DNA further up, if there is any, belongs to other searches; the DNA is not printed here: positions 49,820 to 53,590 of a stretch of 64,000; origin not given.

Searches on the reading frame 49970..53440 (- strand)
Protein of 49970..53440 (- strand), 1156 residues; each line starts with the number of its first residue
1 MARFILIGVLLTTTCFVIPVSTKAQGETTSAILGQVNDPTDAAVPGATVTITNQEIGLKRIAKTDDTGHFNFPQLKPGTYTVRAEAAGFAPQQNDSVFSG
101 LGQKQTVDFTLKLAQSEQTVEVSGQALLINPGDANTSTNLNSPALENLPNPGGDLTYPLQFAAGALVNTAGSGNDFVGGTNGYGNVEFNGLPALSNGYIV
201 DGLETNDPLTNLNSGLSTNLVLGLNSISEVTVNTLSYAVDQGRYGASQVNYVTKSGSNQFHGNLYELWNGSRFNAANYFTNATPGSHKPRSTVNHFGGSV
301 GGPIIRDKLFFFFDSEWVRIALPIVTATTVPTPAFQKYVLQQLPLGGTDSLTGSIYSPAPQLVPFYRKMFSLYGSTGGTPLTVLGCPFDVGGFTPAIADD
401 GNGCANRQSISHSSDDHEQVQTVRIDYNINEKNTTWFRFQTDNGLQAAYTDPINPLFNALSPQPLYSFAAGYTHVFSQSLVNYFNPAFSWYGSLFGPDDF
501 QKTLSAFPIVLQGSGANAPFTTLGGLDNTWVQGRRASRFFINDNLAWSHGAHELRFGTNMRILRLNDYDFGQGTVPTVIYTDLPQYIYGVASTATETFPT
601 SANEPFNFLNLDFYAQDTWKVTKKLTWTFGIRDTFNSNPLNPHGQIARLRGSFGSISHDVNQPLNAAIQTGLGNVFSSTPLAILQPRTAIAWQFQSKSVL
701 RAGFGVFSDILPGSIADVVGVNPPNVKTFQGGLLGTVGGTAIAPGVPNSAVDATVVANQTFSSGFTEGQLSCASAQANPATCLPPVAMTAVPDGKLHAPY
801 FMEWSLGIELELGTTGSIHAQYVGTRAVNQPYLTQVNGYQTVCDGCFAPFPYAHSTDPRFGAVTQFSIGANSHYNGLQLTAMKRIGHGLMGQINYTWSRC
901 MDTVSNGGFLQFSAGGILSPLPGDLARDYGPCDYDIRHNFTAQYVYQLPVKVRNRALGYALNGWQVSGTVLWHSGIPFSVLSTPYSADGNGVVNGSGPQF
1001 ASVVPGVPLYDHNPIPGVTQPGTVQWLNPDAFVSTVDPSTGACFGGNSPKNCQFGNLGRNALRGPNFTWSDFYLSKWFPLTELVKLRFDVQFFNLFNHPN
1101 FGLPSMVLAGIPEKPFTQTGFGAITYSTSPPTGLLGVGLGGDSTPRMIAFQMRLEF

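Call 11: search_protein_families(library=pfam, proteins=[window:49970-53440:-], max_evalue=0.001)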
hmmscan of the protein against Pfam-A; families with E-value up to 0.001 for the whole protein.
window:49970-53440:- (1156 aa): 6 families
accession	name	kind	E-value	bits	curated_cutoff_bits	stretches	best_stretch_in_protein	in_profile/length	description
PF25183.1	OMP_b-brl_4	-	3.9e-145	485.8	30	1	252-1129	1-832/838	Outer membrane beta barrel domain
PF13620.12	CarboxypepD_reg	-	1.1e-20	74.2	32.3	1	32-112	2-82/82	Carboxypeptidase regulatory-like domain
PF13715.12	CarbopepD_reg_2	-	5.2e-09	36.5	32.2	1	33-116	2-79/88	CarboxypepD_reg-like domain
PF17210.9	SdrD_B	-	3.2e-06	27.8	29.7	1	36-92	16-73/112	SdrD B-like domain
PF17802.7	SpaA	-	0.00014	22.4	23.1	1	37-83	9-57/91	Prealbumin-like fold domain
PF24025.1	Ig_DR_A0283-like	-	0.00053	20.7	27.1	0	35-84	12-62/102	DR_A0283-like, Ig-like domain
